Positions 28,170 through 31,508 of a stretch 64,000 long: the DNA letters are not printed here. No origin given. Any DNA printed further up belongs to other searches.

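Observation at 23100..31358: Co-directional HlyD-like adaptor + two-subunit C39-peptidase ABC exporter + 1012-aa PLD-domain protein: candidate novel secretion/effector module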

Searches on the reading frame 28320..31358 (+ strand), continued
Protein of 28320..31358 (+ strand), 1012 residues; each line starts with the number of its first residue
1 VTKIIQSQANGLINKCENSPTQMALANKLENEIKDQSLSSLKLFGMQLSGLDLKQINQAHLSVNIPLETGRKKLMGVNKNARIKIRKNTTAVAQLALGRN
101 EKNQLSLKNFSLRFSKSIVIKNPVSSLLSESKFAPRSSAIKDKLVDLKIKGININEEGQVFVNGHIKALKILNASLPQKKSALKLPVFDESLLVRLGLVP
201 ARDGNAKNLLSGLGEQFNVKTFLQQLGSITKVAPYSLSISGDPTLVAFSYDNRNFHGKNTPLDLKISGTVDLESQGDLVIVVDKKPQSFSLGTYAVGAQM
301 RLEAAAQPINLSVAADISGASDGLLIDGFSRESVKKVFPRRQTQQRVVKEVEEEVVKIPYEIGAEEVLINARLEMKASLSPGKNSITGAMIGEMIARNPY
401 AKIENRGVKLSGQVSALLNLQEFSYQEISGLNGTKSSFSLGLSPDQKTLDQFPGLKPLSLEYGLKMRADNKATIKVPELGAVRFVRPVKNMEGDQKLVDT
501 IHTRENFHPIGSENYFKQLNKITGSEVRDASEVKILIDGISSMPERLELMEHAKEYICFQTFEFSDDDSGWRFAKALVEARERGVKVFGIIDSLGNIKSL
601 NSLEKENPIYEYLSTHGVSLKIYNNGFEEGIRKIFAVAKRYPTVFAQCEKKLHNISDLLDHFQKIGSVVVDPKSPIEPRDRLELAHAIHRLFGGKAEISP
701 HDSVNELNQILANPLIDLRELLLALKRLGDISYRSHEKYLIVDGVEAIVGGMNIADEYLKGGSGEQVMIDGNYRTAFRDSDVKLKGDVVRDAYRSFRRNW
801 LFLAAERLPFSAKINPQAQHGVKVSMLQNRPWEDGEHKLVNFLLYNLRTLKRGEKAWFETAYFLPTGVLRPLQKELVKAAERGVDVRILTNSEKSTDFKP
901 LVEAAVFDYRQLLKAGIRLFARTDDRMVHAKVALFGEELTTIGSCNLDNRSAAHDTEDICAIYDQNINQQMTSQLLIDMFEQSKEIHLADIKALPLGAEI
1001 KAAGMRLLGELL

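Call 30: search_protein_representatives(protein=window:28320-31355:+)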
Query: 1012 residues. Proteins with E-value up to 0.001 (for the whole library): 8762; up to 1e-10: 3070; up to 1e-30: 81. The best 150 are listed.
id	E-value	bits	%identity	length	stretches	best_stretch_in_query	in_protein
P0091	7.3e-296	1000.4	48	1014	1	28-1011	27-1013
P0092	2.1e-271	919.5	46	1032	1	26-1011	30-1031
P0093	7.2e-271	917.7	48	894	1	120-1011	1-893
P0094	9.6e-246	834.5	42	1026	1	34-1011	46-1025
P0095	3.4e-239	812.8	43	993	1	30-1012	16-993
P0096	4.3e-226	769.5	43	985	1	38-1012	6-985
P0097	5.8e-223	759.1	41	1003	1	15-1011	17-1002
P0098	2.0e-216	737.5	39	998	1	37-1010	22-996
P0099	9.7e-211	718.7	40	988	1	39-1011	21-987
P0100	2.6e-189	647.7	42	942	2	362-1012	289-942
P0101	3.1e-145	501.9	53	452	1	564-1010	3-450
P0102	1.8e-122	426.6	32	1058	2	390-1006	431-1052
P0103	2.0e-121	423.1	31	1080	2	438-1011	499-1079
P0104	4.7e-117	408.6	32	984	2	436-1011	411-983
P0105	2.8e-116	406.1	30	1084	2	392-1012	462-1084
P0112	1.3e-105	370.7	34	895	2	468-1012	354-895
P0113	5.9e-102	358.7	36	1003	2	466-1012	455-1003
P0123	3.1e-72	260.3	66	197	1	824-1012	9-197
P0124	1.0e-69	252.0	37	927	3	728-1012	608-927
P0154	3.2e-37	144.4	40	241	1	811-1012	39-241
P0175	7.5e-30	120.0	45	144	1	872-1012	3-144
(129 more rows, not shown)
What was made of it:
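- Tried and rejected: The exhaustive representative search was needed (call 30).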

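Call 47: find_homologous_proteins(query=A2, max_evalue=1e-40)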
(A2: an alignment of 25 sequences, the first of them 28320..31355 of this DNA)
Query A2 (25 sequences) (1012 aa, profile of the alignment): 1 proteins with E <= 1e-40 among 8000 candidates.
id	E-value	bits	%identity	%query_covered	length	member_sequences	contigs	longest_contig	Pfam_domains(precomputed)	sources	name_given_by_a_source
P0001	0.0e+0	1198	100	100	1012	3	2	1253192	PF13091.13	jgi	jgi:phosphatidylserine/phosphatidylglycerophosphate/cardiolipin synthase-like enzyme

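Call 48: predict_structure(alignment_id=A2)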
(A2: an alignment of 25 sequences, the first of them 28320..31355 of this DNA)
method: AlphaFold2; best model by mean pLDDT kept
length: 1012 residues; sequences in the alignment: 25
mean_pLDDT: 84.7   pTM: 0.78
mean pLDDT of the five models: 84.7, 83.8, 82.0, 81.3, 79.4
residues with pLDDT >= 90: 532; 70-90: 335; 50-70: 87; < 50: 58
segments of 3 or more residues with pLDDT < 50: 1-9, 16-19, 29-38, 205-214, 333-354
pLDDT, mean of each block of 10 residues (from residue 1): 42 50 52 45 70 83 94 82 92 93 88 92 78 65 85 88 81 70 76 61 51 57 85 94 85 83 91 90 89 92 75 94 79 42 36 56 92 90 83 95 87 95 82 88 94 92 90 90 90 88 92 95 92 94 96 95 93 97 96 80 81 95 86 87 70 72 89 90 92 85 90 90 87 88 93 92 87 89 93 93 87 61 93 90 97 97 93 97 98 89 94 97 89 97 93 93 97 96 95 92 91 85
secondary structure, 60 per line:
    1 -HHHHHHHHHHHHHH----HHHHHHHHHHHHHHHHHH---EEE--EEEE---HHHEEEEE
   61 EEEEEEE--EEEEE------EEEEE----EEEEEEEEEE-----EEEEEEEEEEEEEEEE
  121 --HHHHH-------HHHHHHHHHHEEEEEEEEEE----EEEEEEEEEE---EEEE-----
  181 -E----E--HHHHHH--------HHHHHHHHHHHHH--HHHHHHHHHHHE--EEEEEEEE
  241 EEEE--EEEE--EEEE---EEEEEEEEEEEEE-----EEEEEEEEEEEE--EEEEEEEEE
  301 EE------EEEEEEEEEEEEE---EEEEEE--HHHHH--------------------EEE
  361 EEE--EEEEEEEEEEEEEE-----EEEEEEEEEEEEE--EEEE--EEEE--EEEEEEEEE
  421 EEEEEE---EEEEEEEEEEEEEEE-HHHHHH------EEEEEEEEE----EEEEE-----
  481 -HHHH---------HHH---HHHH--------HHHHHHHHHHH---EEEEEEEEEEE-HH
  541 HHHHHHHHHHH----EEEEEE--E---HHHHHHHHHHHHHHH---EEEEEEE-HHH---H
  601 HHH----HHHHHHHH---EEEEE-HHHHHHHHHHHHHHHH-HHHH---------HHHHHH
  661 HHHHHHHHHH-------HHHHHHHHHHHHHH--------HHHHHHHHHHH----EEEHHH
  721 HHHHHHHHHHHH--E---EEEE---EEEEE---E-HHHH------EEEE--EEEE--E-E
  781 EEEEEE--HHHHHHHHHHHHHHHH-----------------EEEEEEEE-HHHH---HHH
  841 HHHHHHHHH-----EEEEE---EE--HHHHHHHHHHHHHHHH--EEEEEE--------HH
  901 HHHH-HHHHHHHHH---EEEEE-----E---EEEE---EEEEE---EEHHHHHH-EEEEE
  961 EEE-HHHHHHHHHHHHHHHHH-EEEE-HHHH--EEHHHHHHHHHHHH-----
elements in order (helices of 4 or more, strands of 3 or more residues): H2-15 H20-37 E41-43 E46-49 E56-67 E70-74 E81-85 E90-99 E105-120 H123-127 H135-144 E145-154 E159-168 E172-175 H190-195 H204-216 H219-229 E233-244 E247-250 E253-256 E260-272 E278-289 E292-302 E309-321 E325-330 H333-337 E358-363 E366-379 E385-397 E400-403 E406-409 E412-426 E430-444 H446-451 E458-466 E471-475 H482-485 H501-504 H513-523 E527-537 H539-551 E556-561 H568-582 E586-592 H600-603 H608-615 E619-623 H625-640 H642-645 H655-670 H678-691 H700-710 E715-717 H718-732 E739-742 E746-750 H756-759 E766-769 E772-775 E780-786 H789-804 E822-829 H831-834 H838-849 E855-859 H867-882 E885-890 H899-904 H906-914 E918-922 E932-935 E939-943 H949-954 E956-963 H965-981 E983-986 H988-991 H996-1007
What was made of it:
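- On PLD superfamily (two-HKD enzymes): AF2 pLDDT mostly 80-97 over aa 510-1012 (call 48).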

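Call 54: fold_search(model_id=the predicted structure, library=pdb)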
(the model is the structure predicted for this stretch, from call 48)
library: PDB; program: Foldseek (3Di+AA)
matches with E <= 10: 651; with E <= 0.001: 112
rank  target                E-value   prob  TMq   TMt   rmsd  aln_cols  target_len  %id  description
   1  7svp_D                1.6e-15  1.00  0.26  0.46  10.4       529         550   14  Structure of compound 34 bound to human Phospholipase D2 catalytic domain (released 2023-01-25)
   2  6ohs_A                2.8e-15  1.00  0.26  0.43   9.4       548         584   15  Structure of compound 3 (ML299) bound human Phospholipase D2 catalytic domain (released 2020-02-19)
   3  6ohp_A                3.9e-15  1.00  0.27  0.45   9.8       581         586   14  Structure of compound 1 (halopemide) bound human Phospholipase D2 catalytic domain (released 2020-02-19)
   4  7svp_A                6.1e-15  1.00  0.25  0.44  10.4       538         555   15  Structure of compound 34 bound to human Phospholipase D2 catalytic domain (released 2023-01-25)
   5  6ohm_A                6.4e-15  1.00  0.27  0.45   9.4       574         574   14  Structure of tungstate bound human Phospholipase D2 catalytic domain (released 2020-02-19)
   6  6ohm_B                6.4e-15  1.00  0.26  0.43  10.2       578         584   14  Structure of tungstate bound human Phospholipase D2 catalytic domain (released 2020-02-19)
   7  6ohq_B                7.0e-15  1.00  0.27  0.46   6.8       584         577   14  Structure of compound 4 bound human Phospholipase D2 catalytic domain (released 2020-02-19)
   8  6ohp_C                7.0e-15  1.00  0.27  0.45  10.0       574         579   13  Structure of compound 1 (halopemide) bound human Phospholipase D2 catalytic domain (released 2020-02-19)
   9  6ohq_A                7.0e-15  1.00  0.26  0.43   9.4       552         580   15  Structure of compound 4 bound human Phospholipase D2 catalytic domain (released 2020-02-19)
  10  6ohr_E                8.1e-15  1.00  0.29  0.51   6.2       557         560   13  Structure of compound 5 bound human Phospholipase D1 catalytic domain (released 2020-02-19)
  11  6ohr_B                8.5e-15  1.00  0.26  0.44  10.2       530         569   14  Structure of compound 5 bound human Phospholipase D1 catalytic domain (released 2020-02-19)
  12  6ohp_B                8.9e-15  1.00  0.27  0.45  10.0       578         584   14  Structure of compound 1 (halopemide) bound human Phospholipase D2 catalytic domain (released 2020-02-19)
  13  6oho_A                1.2e-14  1.00  0.25  0.42  10.2       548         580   15  Structure of human Phospholipase D2 catalytic domain (released 2020-02-19)
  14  7svp_B                1.3e-14  1.00  0.25  0.43  10.4       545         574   15  Structure of compound 34 bound to human Phospholipase D2 catalytic domain (released 2023-01-25)
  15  6ohp_D                1.4e-14  1.00  0.27  0.45  10.0       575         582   14  Structure of compound 1 (halopemide) bound human Phospholipase D2 catalytic domain (released 2020-02-19)
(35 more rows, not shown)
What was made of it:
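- On PLD superfamily (two-HKD enzymes): Foldseek probability 1.00 to PLD1/2, PssA and Streptomyces PLD (call 54).
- Checked: The AF2 model (pLDDT 84.7) matches human PLD1/2, PssA and Streptomyces PLD at E 1e-15 to 1e-12 (calls 48, 54).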

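Call 95: search_protein_families(library=padloc, proteins=[window:28320-31358:+], max_evalue=0.001)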
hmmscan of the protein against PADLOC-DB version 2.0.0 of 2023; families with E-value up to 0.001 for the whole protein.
window:28320-31358:+ (1012 aa): 8 families
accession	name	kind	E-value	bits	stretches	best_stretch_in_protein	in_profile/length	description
PDLC02614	DrmC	-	6.6e-09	33.7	1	860-969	40-142/153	DrmC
PDLC03922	MkoB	-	1.8e-07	28.8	1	868-949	338-420/610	-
PDLC02607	DrmC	-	1.5e-05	22.5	1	872-957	139-232/265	DrmC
PDLC02606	DrmC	-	8.6e-05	20.4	0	871-957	62-152/182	DrmC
PDLC02585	DrmC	-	9.9e-05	20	1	872-975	134-241/253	DrmC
PDLC02588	DrmC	-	0.00049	17.8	0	870-957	131-222/256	DrmC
PDLC02602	DrmC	-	0.00067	16.7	0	874-989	137-257/381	DrmC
PDLC02589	DrmC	-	0.00093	16.4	0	872-898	139-165/264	DrmC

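Call 100: search_protein_families(library=ncbifam, proteins=[L013:2506-3351:+, L013:3358-5508:+, L013:5508-8189:+, L013:9839-13078:+], max_evalue=1e-20)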
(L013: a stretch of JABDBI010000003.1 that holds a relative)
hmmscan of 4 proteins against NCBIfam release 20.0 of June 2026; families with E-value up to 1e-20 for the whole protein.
L013:2506-3351:+ (282 aa): 1 family
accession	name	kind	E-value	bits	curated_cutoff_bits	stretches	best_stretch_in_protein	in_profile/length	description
TIGR03794.1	NHLM_micro_HlyD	equivalog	2.3e-51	175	156.2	2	109-276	254-420/421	NHLP bacteriocin system secretion protein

L013:3358-5508:+ (717 aa): 60 families (the best 25 are shown)
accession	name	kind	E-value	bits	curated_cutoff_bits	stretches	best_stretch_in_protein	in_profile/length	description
TIGR03796.1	NHLM_micro_ABC1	equivalog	5.1e-278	924.1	853.3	1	6-714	1-710/710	NHLP family bacteriocin export ABC transporter peptidase/permease/ATPase subunit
TIGR01846.1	type_I_sec_HlyB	subfamily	2.6e-125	419.4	725.55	1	22-713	4-689/694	type I secretion system permease/ATPase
TIGR03797.1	NHLM_micro_ABC2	equivalog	2.1e-107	360.4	709.4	1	93-714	74-683/686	NHLP bacteriocin export ABC transporter permease/ATPase subunit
TIGR01193.1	bacteriocin_ABC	subfamily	3.5e-104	349.8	523.85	1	12-714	1-707/708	peptide cleavage/export ABC transporter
TIGR03375.1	type_I_sec_LssB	subfamily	6.8e-98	328.7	693.1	1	23-705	7-691/696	type I secretion system permease/ATPase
TIGR00958.1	3a01208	subfamily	1.2e-89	301.5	874.6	1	162-713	163-711/711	antigen peptide transporter 2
TIGR02203.1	MsbA_lipidA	equivalog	5.6e-89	299.1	602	1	159-715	13-568/572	lipid A export permease/ATP-binding protein MsbA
TIGR02204.1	MsbA_rel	hypoth_equivalog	8.3e-83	279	780.4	1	162-714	20-573/576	ABC transporter, permease/ATP-binding protein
NF010178.0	PRK13657.1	equivalog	3.5e-80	270.1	733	1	150-715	10-569/588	glucan ABC transporter ATP-binding protein/ permease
NF045513.1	HepA_fam_ABC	equivalog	3.8e-76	256.8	725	1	198-708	94-601/610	heterocyst formation ABC transporter subunit HepA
NF052233.1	CphA_assoc_ABC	equivalog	4.1e-75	253.6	880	1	197-714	228-741/766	cyanophycin metabolism-associated ABC transporter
NF008381.0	PRK11176.1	equivalog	3.8e-74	250.1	867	1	205-715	71-578/582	lipid A ABC transporter ATP-binding protein/permease MsbA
TIGR01842.1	type_I_sec_PrtD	subfamily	3.1e-73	247.2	510.15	1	158-704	5-542/544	type I secretion system permease/ATPase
TIGR01192.1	chvA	subfamily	1.7e-71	241.6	585.4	1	161-715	21-569/585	glucan export ABC transporter ATP-binding protein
NF008055.0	PRK10789.1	equivalog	3.3e-64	217.3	845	1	169-715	26-570/590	SmdA family multidrug ABC transporter permease/ATP-binding protein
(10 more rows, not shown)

L013:5508-8189:+ (894 aa): 112 families (the best 25 are shown)
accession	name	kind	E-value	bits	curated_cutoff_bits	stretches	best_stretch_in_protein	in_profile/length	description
TIGR03797.1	NHLM_micro_ABC2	equivalog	1.2e-246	820.5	709.4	1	209-893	1-686/686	NHLP bacteriocin export ABC transporter permease/ATPase subunit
TIGR03796.1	NHLM_micro_ABC1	equivalog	4.4e-97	326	853.3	1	329-888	139-708/710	NHLP family bacteriocin export ABC transporter peptidase/permease/ATPase subunit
TIGR01846.1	type_I_sec_HlyB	subfamily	6e-94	315.7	725.55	1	341-892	136-692/694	type I secretion system permease/ATPase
TIGR03375.1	type_I_sec_LssB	subfamily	5.1e-84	282.9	693.1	1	339-881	144-691/696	type I secretion system permease/ATPase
TIGR02203.1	MsbA_lipidA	equivalog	4.2e-82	276.5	602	1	387-892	58-569/572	lipid A export permease/ATP-binding protein MsbA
TIGR02204.1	MsbA_rel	hypoth_equivalog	2.6e-81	274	780.4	1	351-892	24-575/576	ABC transporter, permease/ATP-binding protein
TIGR00958.1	3a01208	subfamily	1e-78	265.4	874.6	1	347-888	165-710/711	antigen peptide transporter 2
NF010178.0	PRK13657.1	equivalog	6.7e-73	246.1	733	1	339-892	14-570/588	glucan ABC transporter ATP-binding protein/ permease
NF045513.1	HepA_fam_ABC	equivalog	1.2e-72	245.2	725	1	379-890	89-607/610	heterocyst formation ABC transporter subunit HepA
NF008381.0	PRK11176.1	equivalog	1.9e-65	221.4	867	1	356-893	42-580/582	lipid A ABC transporter ATP-binding protein/permease MsbA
NF052233.1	CphA_assoc_ABC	equivalog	7.5e-62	209.7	880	1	349-892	192-743/766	cyanophycin metabolism-associated ABC transporter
TIGR01842.1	type_I_sec_PrtD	subfamily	3.5e-61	207.4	510.15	1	340-880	2-542/544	type I secretion system permease/ATPase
TIGR02857.1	CydD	equivalog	4e-61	207.6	435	1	647-864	309-529/529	thiol reductant ABC exporter subunit CydD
TIGR01193.1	bacteriocin_ABC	subfamily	1.5e-59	202.3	523.85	1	350-889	158-706/708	peptide cleavage/export ABC transporter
TIGR02868.1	CydC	equivalog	1.9e-56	191.8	329.05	1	421-849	90-527/530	thiol reductant ABC exporter subunit CydC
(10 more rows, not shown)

L013:9839-13078:+ (1080 aa): 3 families
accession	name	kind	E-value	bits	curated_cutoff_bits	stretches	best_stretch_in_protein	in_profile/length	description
TIGR04265.1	bac_cardiolipin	equivalog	3.2e-42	145.1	290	1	758-1070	184-473/483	cardiolipin synthase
NF008427.0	PRK11263.1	equivalog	2.4e-37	129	281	1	790-1057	106-350/409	cardiolipin synthase ClsB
NF009107.0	PRK12452.1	equivalog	3.9e-35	121.5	787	1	782-1074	225-503/509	cardiolipin synthase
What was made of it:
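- On NHLM/NHLP three-gene export cassette (TIGR03794/03796/03797): The syntenic relative L013 does pass: 175/156.2, 924.1/853.3 and 820.5/709.4 (call 100).
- Closest known: NHLM/NHLP bacteriocin three-gene export cassette. Same: The syntenic relative L013 passes all three equivalog cut-offs (call 100).
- The syntenic relative L013 passes all three cut-offs (call 100). The cassette descends from a bona fide peptide exporter (call 100).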
